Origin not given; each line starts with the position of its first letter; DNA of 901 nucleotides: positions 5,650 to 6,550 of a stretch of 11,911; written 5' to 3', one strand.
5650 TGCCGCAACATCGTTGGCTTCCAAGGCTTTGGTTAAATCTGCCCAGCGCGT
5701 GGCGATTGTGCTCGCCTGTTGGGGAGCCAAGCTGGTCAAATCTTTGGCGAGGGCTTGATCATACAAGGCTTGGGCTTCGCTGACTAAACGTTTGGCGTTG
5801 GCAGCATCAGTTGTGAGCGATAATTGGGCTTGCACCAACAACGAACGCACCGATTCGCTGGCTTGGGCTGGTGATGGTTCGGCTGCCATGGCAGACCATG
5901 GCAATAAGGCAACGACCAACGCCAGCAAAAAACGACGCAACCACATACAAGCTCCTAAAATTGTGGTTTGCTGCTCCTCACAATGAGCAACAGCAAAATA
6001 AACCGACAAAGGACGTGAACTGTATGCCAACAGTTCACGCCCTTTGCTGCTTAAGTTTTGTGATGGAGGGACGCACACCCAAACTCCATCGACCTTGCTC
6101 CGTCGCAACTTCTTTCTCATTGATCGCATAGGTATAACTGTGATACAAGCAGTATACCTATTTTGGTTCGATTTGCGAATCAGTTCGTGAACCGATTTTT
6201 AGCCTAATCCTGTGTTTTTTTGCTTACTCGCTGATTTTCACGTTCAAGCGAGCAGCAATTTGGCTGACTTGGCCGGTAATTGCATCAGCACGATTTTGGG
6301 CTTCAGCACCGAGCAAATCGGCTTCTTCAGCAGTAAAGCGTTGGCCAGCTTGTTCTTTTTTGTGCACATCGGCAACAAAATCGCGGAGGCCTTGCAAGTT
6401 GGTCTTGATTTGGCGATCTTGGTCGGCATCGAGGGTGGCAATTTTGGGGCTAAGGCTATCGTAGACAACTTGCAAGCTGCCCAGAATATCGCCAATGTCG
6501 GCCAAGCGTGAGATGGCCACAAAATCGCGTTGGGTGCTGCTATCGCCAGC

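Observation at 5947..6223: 277-nt highly structured spacer with a terminator-like hairpin between two genes of one putative iron-uptake operon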

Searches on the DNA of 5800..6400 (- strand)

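Call 10: search_rna_families(source=window, threshold=evalue, max_evalue=10, start=5800, end=6400)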
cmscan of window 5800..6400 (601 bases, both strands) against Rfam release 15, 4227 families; matches with E-value up to 10: 4.
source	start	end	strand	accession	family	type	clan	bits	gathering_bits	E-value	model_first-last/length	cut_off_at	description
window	6008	6083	-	RF02495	ohsC_RNA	Gene; antitoxin;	-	25.6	50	0.13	1-77/77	no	Oppression of Hydrophobic ORF by sRNA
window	6108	6201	+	RF02428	SpF11_sRNA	Gene; sRNA;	-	22.1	54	0.7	1-95/95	no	Streptococcus sRNA SpF11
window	5968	6132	-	RF03046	Pseudomonadales-1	Gene; sRNA;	-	16.2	68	0.2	1-164/164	no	Pseudomonadales-1 RNA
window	5858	5925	+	RF02970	EGFOA-assoc-1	Gene; sRNA;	-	9.4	224.5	5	42-112/250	no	EGFOA-assoc-1 RNA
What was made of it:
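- On Riboswitch / curated cis-regulatory RNA (Rfam): Across 5800-6400 the best hit reaches E = 0.13, at 25.6 bits against a gathering score of 50 (call 10).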

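Call 62: build_rna_model(alignment_id=A5)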
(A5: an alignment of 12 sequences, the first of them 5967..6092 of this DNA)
Model R1 built from alignment A5 (12 sequences, 129 columns); structure: RNAalifold consensus.
model positions 126; base pairs 32; branch points 2; effective number of sequences 0.96; information 0.59 bits per position. Calibrated on 0.2 Mb of random sequence (short: E-values are rough).
structure used (alignment columns):
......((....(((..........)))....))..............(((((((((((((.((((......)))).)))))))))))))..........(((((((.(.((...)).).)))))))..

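Call 64: search_with_rna_model(model_id=R1, sources=[window, L001, L017, L018, L019, L020, L021, L022, L023, L024, L025, L026, L027, L028, L029, L030, L031, L032, L033, L034, L035, L036, L037, L038, L039, L040, L041, L042, L043, L044, L045, L046, L047, L048, L049, L050, L051, L052, L053, L054, L055, L056, L057, L058, L059, L060, L061, L062, L063, L064, L065, L066, L067, L068, L069, L070, L071, L072, L073, L074, L075, L076, L077, L078, L079, L080, L081, L082, L083, L084, L085, L086, L087, L088, L089, L090, L091, L092, L093, L094, L095], max_evalue=10)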
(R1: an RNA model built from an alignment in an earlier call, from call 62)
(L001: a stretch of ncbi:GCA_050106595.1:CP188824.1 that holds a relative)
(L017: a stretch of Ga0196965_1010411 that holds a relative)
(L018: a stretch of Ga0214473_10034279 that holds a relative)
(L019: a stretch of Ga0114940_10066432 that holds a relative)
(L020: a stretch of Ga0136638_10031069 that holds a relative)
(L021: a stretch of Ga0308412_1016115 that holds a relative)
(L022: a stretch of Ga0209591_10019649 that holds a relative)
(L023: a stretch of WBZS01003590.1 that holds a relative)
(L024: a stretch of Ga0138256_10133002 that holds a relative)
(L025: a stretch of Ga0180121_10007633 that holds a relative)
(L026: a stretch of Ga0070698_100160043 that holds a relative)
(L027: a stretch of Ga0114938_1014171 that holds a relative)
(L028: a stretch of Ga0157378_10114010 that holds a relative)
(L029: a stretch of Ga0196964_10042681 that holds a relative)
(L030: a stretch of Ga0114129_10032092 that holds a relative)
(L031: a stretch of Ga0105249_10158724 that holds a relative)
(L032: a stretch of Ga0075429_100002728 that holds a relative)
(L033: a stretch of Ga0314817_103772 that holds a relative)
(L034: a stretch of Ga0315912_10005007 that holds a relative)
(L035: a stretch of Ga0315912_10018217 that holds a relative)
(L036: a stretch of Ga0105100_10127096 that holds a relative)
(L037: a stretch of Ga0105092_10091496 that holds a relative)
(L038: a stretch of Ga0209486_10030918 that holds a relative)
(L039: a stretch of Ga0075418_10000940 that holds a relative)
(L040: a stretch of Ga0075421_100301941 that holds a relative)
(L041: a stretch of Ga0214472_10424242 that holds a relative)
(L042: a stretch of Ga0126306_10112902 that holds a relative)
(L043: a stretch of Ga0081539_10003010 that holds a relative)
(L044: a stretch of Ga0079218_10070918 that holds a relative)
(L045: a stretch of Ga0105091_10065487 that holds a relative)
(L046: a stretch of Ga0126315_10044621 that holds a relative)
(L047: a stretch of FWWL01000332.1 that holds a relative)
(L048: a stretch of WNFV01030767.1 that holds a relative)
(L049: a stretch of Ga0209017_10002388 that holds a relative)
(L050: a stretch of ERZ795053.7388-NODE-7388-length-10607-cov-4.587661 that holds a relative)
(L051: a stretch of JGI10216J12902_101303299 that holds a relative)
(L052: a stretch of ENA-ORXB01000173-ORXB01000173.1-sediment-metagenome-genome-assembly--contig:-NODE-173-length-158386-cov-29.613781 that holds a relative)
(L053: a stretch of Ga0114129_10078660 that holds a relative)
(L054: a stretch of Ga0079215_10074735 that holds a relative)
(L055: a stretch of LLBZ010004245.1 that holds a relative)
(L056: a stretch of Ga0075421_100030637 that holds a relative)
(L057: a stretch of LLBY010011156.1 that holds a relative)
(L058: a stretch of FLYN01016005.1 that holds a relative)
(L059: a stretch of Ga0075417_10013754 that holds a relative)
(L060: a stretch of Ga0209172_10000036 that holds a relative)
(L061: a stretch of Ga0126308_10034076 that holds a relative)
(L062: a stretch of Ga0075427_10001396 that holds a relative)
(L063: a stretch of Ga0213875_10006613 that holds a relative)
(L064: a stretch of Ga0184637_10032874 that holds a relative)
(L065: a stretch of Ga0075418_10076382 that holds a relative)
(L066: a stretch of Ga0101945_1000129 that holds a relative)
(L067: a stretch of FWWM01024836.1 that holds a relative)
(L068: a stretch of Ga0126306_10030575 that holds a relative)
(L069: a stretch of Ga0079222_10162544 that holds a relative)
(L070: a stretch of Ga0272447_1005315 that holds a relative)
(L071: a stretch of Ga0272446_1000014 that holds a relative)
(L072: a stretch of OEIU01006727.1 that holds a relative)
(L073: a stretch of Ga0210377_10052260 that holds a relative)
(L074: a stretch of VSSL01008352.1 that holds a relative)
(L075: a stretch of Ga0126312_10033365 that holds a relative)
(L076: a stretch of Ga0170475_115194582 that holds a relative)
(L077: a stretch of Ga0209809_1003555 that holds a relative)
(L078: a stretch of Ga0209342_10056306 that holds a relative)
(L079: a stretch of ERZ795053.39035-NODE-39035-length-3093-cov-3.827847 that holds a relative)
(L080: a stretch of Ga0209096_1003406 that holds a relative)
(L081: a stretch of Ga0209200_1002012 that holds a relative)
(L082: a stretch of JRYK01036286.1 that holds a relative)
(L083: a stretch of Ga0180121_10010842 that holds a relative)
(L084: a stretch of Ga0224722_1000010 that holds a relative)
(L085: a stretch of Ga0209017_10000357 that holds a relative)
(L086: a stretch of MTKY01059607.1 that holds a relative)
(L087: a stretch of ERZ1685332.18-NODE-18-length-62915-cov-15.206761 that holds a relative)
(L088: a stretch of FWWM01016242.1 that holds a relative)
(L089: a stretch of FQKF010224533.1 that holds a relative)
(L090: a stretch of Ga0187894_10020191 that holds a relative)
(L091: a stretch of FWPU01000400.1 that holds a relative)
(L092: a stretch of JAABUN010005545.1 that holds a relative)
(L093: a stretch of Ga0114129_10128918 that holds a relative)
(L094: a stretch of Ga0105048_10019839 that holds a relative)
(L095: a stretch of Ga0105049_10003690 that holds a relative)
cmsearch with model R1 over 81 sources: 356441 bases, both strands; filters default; matches with E-value up to 10: 4.
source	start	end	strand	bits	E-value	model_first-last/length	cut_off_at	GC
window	5967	6092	-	155.4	1.6e-29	1-126/126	no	0.48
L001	6212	6337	+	155.4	1.6e-29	1-126/126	no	0.48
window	5957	6084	+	38.1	1.8e-05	1-126/126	no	0.46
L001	6220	6347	-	38.1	1.8e-05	1-126/126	no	0.46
